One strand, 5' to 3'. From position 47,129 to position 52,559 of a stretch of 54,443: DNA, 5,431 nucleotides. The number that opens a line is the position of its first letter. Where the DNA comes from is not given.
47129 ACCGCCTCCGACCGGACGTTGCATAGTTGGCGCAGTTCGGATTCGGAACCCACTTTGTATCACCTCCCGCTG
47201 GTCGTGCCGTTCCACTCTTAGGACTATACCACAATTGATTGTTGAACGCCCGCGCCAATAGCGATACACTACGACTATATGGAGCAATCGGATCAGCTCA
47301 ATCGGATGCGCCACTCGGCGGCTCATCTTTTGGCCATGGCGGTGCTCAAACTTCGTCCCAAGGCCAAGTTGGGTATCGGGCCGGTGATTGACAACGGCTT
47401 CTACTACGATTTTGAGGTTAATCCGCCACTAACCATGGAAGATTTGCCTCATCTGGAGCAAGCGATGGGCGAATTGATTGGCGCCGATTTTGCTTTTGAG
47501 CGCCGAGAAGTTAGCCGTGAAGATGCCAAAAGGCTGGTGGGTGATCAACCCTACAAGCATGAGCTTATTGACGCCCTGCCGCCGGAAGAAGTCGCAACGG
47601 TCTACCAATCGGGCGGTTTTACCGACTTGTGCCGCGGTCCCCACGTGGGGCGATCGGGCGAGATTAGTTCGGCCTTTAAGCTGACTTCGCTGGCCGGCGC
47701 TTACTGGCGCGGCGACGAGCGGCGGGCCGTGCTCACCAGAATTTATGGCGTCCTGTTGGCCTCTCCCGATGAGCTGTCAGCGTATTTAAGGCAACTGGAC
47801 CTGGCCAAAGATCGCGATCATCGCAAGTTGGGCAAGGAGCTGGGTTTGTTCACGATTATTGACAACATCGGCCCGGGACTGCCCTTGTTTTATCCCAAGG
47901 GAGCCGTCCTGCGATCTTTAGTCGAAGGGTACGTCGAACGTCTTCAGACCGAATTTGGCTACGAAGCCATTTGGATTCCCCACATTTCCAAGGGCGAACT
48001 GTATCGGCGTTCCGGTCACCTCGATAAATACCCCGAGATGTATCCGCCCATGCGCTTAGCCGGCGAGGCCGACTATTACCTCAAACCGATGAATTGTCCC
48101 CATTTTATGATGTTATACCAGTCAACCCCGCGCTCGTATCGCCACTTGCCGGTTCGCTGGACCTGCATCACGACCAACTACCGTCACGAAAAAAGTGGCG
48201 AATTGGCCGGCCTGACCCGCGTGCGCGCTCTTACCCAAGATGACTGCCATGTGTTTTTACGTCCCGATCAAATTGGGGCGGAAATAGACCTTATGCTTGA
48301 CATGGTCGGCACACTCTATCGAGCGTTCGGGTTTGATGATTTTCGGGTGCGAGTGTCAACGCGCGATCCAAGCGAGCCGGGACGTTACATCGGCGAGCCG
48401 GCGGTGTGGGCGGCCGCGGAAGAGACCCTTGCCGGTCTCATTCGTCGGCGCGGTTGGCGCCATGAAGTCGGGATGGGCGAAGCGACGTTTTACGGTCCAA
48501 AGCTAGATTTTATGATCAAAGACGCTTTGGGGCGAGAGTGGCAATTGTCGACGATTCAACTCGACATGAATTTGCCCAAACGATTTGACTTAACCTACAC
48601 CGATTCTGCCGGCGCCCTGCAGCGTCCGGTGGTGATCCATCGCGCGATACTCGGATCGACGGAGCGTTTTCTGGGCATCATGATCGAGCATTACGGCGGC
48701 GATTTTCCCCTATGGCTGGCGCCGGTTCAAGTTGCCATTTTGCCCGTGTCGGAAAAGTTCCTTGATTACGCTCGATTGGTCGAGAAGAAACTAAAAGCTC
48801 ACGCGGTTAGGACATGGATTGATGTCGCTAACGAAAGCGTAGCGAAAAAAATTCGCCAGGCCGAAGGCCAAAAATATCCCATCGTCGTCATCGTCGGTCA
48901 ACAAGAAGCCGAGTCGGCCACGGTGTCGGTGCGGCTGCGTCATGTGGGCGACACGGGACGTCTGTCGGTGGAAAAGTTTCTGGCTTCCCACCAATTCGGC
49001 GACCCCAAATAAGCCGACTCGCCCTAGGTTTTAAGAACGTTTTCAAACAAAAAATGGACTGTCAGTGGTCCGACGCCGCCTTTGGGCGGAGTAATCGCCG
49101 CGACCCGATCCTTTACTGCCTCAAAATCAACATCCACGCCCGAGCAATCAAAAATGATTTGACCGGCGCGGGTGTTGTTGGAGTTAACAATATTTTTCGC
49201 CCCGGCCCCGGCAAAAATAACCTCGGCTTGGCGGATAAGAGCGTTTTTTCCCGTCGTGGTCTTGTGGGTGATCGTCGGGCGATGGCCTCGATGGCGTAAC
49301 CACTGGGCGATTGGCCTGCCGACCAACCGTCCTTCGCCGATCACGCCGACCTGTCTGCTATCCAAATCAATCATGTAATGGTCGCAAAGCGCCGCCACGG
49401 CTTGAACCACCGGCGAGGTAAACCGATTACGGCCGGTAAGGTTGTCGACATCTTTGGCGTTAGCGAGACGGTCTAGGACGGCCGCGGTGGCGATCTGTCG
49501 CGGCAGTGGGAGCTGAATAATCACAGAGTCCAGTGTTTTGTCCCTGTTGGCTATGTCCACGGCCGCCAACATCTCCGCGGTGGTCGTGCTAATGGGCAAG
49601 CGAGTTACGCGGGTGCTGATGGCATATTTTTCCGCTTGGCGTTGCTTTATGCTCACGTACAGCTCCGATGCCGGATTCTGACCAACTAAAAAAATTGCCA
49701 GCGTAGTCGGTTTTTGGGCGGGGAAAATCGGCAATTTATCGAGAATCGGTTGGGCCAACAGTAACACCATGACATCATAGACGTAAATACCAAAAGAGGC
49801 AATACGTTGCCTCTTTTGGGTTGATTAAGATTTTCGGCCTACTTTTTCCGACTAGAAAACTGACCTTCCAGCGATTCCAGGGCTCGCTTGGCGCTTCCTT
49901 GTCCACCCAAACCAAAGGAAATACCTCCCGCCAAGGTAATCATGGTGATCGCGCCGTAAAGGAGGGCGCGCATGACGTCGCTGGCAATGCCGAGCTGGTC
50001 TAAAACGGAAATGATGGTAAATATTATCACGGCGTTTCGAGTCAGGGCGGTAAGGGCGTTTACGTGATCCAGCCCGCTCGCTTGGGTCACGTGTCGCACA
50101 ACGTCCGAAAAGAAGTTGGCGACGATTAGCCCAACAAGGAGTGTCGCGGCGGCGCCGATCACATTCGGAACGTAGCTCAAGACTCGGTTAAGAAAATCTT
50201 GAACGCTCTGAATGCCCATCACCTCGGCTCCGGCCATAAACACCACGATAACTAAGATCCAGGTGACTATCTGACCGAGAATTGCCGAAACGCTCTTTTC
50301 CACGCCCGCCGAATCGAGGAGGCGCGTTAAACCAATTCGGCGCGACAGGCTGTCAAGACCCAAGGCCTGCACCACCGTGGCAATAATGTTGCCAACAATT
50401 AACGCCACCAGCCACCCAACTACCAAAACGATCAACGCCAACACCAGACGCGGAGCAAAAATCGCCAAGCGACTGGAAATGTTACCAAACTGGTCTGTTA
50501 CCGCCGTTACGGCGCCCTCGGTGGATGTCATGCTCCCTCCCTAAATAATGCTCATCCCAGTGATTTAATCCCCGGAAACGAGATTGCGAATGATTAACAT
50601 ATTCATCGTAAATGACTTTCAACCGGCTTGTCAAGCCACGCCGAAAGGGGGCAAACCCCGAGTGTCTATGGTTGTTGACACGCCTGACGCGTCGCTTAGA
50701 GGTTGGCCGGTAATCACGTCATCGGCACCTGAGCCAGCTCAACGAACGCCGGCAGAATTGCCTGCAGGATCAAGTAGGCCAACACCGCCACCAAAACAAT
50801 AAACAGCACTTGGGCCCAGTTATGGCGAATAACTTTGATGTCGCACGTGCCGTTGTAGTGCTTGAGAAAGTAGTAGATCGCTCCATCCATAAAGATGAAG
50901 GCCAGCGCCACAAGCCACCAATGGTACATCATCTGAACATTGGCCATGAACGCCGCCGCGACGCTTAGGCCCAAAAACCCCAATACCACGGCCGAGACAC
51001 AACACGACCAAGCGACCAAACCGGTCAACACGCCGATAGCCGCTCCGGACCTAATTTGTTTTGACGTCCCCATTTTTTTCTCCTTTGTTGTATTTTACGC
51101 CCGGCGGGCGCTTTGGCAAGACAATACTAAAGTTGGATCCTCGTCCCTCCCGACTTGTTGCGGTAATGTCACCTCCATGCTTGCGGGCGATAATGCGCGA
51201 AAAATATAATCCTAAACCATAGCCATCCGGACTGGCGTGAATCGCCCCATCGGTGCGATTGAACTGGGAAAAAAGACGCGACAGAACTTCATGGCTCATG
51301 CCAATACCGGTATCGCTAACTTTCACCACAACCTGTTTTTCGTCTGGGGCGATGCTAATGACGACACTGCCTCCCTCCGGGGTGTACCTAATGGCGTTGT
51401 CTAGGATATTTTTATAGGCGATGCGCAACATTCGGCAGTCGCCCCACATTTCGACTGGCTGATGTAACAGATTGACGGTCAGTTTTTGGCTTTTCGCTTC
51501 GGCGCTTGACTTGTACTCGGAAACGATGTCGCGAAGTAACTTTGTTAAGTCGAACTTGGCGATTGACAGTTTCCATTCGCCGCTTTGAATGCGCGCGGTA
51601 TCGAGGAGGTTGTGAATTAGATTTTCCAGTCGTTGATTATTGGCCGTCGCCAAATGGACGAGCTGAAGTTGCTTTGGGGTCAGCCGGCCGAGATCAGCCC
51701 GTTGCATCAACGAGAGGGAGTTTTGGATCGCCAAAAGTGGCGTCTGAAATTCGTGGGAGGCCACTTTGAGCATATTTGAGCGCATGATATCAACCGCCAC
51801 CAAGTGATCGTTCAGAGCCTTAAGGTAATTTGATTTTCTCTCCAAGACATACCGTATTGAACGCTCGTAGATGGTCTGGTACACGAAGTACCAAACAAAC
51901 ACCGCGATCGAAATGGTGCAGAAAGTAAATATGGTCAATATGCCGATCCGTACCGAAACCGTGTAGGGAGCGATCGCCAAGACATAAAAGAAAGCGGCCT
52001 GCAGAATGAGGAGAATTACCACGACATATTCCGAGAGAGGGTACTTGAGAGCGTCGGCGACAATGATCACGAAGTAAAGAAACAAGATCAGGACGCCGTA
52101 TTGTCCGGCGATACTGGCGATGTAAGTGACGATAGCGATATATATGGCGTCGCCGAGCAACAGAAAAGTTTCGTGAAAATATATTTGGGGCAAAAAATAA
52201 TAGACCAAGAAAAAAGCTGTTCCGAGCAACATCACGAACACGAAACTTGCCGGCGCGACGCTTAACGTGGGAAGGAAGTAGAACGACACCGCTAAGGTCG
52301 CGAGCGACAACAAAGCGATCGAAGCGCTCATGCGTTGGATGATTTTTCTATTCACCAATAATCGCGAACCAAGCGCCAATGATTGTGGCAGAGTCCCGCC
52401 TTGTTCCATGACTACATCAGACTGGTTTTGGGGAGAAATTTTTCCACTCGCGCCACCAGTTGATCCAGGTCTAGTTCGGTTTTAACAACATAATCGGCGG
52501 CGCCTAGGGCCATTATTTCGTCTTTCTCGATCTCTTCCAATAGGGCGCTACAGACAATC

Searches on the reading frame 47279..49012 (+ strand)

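Call 9: search_protein_families(library=pfam, proteins=[window:47279-49012:+], max_evalue=0.001)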
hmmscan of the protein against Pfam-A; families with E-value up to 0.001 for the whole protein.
window:47279-49012:+ (577 aa): 3 families
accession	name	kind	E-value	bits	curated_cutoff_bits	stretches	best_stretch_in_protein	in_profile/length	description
PF00587.30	tRNA-synt_2b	-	8e-41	140.5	29.3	1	263-472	8-179/179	tRNA synthetase class II core domain (G, H, P, S and T)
PF03129.25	HGTP_anticodon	-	7.4e-19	68.1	21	1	484-568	1-88/94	Anticodon binding domain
PF07973.19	tRNA_SAD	-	1e-11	45.1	24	1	107-156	2-44/44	Threonyl and Alanyl tRNA synthetase second additional domain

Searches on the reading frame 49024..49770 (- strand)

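Call 9: search_protein_families(library=pfam, proteins=[window:49024-49770:-], max_evalue=0.001)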
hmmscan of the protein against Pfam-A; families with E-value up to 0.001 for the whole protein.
window:49024-49770:- (248 aa): 2 families
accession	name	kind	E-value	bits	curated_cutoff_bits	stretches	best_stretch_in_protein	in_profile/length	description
PF02882.25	THF_DHG_CYH_C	-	1e-27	96.8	27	1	112-247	10-154/160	Tetrahydrofolate dehydrogenase/cyclohydrolase, NAD(P)-binding domain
PF00763.28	THF_DHG_CYH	-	2.8e-23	82.8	32.8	1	20-109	26-115/115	Tetrahydrofolate dehydrogenase/cyclohydrolase, catalytic domain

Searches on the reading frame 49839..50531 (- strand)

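Call 9: search_protein_families(library=pfam, proteins=[window:49839-50531:-], max_evalue=0.001)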
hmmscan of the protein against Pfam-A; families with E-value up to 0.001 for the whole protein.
window:49839-50531:- (230 aa): 1 family
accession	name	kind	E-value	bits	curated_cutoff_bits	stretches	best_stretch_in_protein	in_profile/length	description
PF05552.17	MS_channel_1st_1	-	1.7e-21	76.3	22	2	108-155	1-48/50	Mechanosensitive ion channel, conserved TM helix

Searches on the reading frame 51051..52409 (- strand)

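Call 35: search_protein_families(library=pfam, proteins=[window:51051-52409:-], max_evalue=0.001)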
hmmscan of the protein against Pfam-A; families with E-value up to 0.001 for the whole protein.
window:51051-52409:- (452 aa): 2 families
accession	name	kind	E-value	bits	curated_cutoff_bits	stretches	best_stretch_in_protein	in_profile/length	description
PF02518.31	HATPase_c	-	2.9e-25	89.3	26.4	1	324-434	2-110/111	Histidine kinase-, DNA gyrase B-, and HSP90-like ATPase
PF00512.31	HisKA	-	8.3e-13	48.6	26.9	1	209-277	1-66/66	His Kinase A (phospho-acceptor) domain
